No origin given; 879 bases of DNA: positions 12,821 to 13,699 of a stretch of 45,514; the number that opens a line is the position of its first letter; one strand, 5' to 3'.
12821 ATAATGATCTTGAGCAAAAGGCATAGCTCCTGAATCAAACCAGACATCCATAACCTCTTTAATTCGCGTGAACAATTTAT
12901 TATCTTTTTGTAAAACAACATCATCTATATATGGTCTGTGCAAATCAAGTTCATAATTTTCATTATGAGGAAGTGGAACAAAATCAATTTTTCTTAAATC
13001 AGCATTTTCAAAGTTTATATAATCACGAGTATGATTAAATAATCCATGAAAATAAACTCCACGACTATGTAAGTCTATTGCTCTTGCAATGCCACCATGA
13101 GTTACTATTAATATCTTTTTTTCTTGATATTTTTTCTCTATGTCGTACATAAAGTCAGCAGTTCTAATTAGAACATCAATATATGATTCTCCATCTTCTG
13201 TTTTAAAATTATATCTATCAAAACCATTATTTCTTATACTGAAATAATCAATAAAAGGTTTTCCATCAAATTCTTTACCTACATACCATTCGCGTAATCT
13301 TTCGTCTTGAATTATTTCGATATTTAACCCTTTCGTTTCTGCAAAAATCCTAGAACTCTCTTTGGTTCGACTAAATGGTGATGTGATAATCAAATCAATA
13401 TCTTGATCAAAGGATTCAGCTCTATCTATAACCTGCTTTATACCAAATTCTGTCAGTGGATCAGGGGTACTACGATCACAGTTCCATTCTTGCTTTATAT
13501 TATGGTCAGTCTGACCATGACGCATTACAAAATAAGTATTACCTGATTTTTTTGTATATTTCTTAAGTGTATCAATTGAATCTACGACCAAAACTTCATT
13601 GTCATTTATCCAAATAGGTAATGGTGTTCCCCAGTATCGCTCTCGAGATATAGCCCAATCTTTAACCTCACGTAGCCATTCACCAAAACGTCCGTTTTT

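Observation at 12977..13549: Isoleucyl-tRNA synthetase with an internal, apparently intact histidine-phosphatase (PGAM-like) domain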

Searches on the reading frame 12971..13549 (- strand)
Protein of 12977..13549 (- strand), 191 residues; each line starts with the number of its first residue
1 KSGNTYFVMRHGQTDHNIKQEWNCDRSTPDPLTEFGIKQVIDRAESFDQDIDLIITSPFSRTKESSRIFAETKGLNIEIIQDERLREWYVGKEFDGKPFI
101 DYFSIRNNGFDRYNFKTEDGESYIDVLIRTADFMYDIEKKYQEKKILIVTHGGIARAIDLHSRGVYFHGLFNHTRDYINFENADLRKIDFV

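Call 3: search_protein_families(library=pfam, proteins=[window:12977-13549:-], max_evalue=0.01)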
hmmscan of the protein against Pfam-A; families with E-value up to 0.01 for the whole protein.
window:12977-13549:- (191 aa): 1 family
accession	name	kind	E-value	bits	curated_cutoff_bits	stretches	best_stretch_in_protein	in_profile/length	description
PF00300.27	His_Phos_1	-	7.1e-28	98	21.7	1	7-167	2-163/194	Histidine phosphatase superfamily (branch 1)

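Call 4: search_protein_families(library=ncbifam, proteins=[window:12977-13549:-], max_evalue=0.01)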
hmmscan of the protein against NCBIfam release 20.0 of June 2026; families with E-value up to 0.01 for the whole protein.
window:12977-13549:- (191 aa): 11 families
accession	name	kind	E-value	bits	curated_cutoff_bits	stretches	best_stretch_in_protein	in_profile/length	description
TIGR03162.1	ribazole_cobC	equivalog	1.6e-22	79.8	162.9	1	8-174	3-167/176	alpha-ribazole phosphatase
NF005567.0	PRK07238.1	equivalog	8.8e-17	61.5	326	1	5-151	179-326/378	bifunctional RNase H/acid phosphatase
NF038349.1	dPGM_arch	equivalog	3.8e-13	49.8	225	1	8-155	3-141/194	2,3-diphosphoglycerate-dependent phosphoglycerate mutase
NF045917.1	PhserinePhPspA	equivalog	2.4e-10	40.5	350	1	7-160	5-159/211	phosphoserine phosphatase PspA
NF002901.0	PRK03482.1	equivalog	6.9e-10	38.9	261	1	7-158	5-156/215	2,3-diphosphoglycerate-dependent phosphoglycerate mutase GpmB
NF011580.0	PRK15004.1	equivalog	1.3e-09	38.3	250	1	6-154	3-152/203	adenosylcobalamin/alpha-ribazole phosphatase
NF009994.0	PRK13463.1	equivalog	2.4e-08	34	277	1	5-170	4-170/203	phosphoserine phosphatase 1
NF009993.0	PRK13462.1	equivalog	6.6e-06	25.9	226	1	7-158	9-154/203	acid phosphatase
TIGR03848.1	MSMEG_4193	subfamily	2.3e-05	23.9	203.85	1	7-161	3-162/204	MSMEG_4193 family putative phosphomutase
NF002339.0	PRK01295.1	equivalog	6.9e-05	22.4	316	1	5-89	4-90/206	2,3-bisphosphoglycerate-dependent phosphoglycerate mutase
TIGR00249.1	sixA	equivalog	0.0016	18.3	74.5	1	7-74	4-68/154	phosphohistidine phosphatase SixA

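Call 14: search_solved_structures(query=window:12977-13549:-, max_evalue=0.001, show_alignments=2)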
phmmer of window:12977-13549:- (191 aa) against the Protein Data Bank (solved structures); distinct sequences matched with E-value up to 0.001: 11.
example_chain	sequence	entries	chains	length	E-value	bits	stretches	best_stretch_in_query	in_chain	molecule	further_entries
1ebb_A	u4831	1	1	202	9.5e-10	42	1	5-158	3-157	PHOSPHATASE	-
1h2e_A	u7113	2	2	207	1e-09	41.9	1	5-158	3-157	PHOSPHATASE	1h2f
9mmh_A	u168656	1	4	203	3.8e-06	30.2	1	7-166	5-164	Phosphoglycerate mutase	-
4ij5_A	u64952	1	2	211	4.1e-05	26.8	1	10-165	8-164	Phosphoserine phosphatase 1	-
4pz9_A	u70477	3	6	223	7.1e-05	26.1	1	7-158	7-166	Glucosyl-3-phosphoglycerate phosphatase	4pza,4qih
6s2q_A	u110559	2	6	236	8.4e-05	25.8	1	7-158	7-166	Glucosyl-3-phosphoglycerate phosphatase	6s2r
4ij6_A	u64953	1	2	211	9.6e-05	25.6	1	30-165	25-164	Phosphoserine phosphatase 1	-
1fzt_A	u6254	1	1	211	0.00011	25.5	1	4-164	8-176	PHOSPHOGLYCERATE MUTASE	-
6nru_A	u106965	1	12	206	0.00012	25.3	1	7-158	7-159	CobC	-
3hjg_A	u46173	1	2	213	0.00023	24.4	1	7-167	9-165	Putative alpha-ribazole-5'-phosphate phosphatase CobC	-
5zkk_A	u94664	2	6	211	0.00061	23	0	7-155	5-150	Phosphoglycerate mutase family protein, putative | Phosphoglycerate mutase family protein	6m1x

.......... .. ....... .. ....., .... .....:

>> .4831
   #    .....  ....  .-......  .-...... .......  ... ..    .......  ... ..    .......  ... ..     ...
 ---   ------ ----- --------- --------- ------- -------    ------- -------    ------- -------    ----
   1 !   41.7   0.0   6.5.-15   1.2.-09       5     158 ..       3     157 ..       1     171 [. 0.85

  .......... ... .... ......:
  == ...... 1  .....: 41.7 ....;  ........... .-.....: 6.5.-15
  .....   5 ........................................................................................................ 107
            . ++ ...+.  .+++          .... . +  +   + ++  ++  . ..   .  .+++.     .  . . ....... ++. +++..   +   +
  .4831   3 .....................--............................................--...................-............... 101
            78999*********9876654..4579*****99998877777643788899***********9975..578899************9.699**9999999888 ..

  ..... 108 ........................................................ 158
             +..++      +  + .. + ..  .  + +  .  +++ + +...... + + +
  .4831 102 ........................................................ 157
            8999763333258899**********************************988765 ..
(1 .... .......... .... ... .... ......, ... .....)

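Call 19: search_protein_representatives(protein=window:12977-13549:-)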
Query: 191 residues. Proteins with E-value up to 0.001 (for the whole library): 5728; up to 1e-10: 487; up to 1e-30: 5. The best 150 are listed.
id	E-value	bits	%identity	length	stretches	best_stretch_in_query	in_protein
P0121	4.7e-61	222.4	53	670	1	1-191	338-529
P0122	1.2e-55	204.7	51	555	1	1-191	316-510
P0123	1.4e-39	152.3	51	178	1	1-148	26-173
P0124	1.3e-36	142.7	41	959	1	1-191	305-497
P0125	2.5e-31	125.4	41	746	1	1-172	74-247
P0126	6.2e-29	117.6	54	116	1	48-152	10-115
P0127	1.6e-28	116.3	39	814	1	1-191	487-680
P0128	1.6e-27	113.0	37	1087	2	4-153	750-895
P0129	3.8e-27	111.8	35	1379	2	4-158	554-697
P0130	5.4e-27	111.3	30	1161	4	6-168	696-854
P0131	7.6e-27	110.8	39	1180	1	1-190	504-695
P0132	1.3e-26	110.1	40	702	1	2-190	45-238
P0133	1.4e-25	106.7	44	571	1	1-165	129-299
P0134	1.5e-25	106.6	47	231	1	1-158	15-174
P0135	1.1e-24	103.7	33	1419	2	7-164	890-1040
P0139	2.4e-23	99.4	43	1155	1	3-158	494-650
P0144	3.2e-22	95.7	35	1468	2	8-159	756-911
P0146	5.7e-22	94.9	37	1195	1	1-190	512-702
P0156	9.4e-21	90.9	37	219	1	2-166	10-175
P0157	1.3e-20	90.5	40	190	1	2-164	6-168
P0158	1.5e-20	90.3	34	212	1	2-190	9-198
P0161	2.3e-20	89.7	35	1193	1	1-190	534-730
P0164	6.0e-20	88.3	40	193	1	3-154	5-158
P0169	1.7e-19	86.9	40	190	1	4-188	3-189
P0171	7.4e-19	84.8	42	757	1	6-163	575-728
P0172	7.6e-19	84.7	35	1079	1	6-173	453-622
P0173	8.3e-19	84.6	37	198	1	2-167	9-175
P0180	3.2e-18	82.7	36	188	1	4-165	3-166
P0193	2.1e-17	80.0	38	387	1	2-190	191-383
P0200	5.4e-17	78.7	36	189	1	2-188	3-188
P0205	1.5e-16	77.2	39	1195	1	2-156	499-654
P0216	4.4e-16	75.7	36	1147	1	2-153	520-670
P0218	6.7e-16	75.1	38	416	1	6-152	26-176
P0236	2.6e-15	73.2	41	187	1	4-157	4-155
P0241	4.1e-15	72.5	38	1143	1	3-176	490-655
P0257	1.0e-14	71.3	41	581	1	7-165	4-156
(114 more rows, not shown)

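Call 33: find_related_loci(query=A3, collection=genome_contigs, flank=6000)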
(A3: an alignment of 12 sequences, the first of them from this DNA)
Query A3 (193 aa) in genome_contigs; peptide patterns used: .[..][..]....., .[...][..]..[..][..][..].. (x = any residue, [..] = any of these).
313 stretches matched a pattern; 288 encode a relative of the query (tblastn E <= 1e-3); the best 80 are kept; 80 distinct loci.
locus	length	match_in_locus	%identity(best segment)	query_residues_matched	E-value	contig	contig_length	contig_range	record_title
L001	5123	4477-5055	69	1-193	4e-92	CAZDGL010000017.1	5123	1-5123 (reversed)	MAG TPA_asm: uncultured Candidatus Saccharibacteria bacterium isolate SRP296810_co1_119 genome assembly, contig: NODE_23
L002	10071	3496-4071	67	2-193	2e-91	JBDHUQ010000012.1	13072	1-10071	MAG: Candidatus Paceibacteria bacterium isolate AS-MESO-OLR.234 NODE_16197_length_13072_cov_5.234244, whole genome shotg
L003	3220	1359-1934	66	2-193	2e-92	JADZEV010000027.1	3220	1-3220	MAG: Candidatus Nomurabacteria bacterium isolate SJ839 c_000001032960, whole genome shotgun sequence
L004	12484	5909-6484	67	2-193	4e-91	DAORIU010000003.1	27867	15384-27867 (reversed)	MAG TPA_asm: Candidatus Paceibacterota bacterium isolate AMR_MDS_5569 NODE_267_length_27867_cov_8.387782, whole genome s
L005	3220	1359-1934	66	2-193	7e-92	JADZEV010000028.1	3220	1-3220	MAG: Candidatus Nomurabacteria bacterium isolate SJ839 c_000001033103, whole genome shotgun sequence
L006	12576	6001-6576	66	2-193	1e-89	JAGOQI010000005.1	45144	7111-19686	MAG: Candidatus Paceibacterota bacterium isolate Gw_Bodden_bin_186 Gw_Bodden_912_length_45144_cov_8.169247, whole genome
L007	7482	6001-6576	65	2-193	3e-89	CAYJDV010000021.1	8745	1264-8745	MAG TPA_asm: uncultured Candidatus Saccharibacteria bacterium isolate ERP123247_co1_29 genome assembly, contig: NODE_508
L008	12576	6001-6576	65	2-193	2e-86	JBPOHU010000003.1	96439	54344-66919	MAG: Candidatus Nomurabacteria bacterium isolate MAG_26 c_000000384647, whole genome shotgun sequence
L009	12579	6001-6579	63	1-193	2e-86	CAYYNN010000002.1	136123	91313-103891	MAG TPA_asm: uncultured Candidatus Saccharibacteria bacterium isolate SRP285395_co2_171 genome assembly, contig: NODE_12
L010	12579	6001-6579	64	1-193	2e-84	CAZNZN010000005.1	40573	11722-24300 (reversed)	MAG TPA_asm: uncultured Candidatus Saccharibacteria bacterium isolate SRP135725_co1_383 genome assembly, contig: NODE_89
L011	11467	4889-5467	58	1-193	1e-75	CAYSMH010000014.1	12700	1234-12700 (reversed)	MAG TPA_asm: uncultured Candidatus Saccharibacteria bacterium isolate SRP286056_co3_445 genome assembly, contig: NODE_55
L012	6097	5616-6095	66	2-161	1e-72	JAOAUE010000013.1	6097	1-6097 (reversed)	MAG: Candidatus Paceibacterota bacterium isolate AF21_PE0_T2_S1_39_14 T2_S1_17486_length_6097_cov_8, whole genome shotgu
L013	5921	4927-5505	56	1-193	1e-69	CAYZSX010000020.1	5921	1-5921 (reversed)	MAG TPA_asm: uncultured Candidatus Saccharibacteria bacterium isolate SRP133034_co1_51 genome assembly, contig: NODE_113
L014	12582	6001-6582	57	1-193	3e-68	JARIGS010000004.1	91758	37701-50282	MAG: Candidatus Nomurabacteria bacterium isolate CullarsAll.DT.37 k141_7999, whole genome shotgun sequence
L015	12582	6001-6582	56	1-193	2e-67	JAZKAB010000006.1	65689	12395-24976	MAG: Patescibacteria group bacterium isolate ADI_H3L2_1_122_18_3-bin004 ADIH3L21_B004_0_000000000006, whole genome shotg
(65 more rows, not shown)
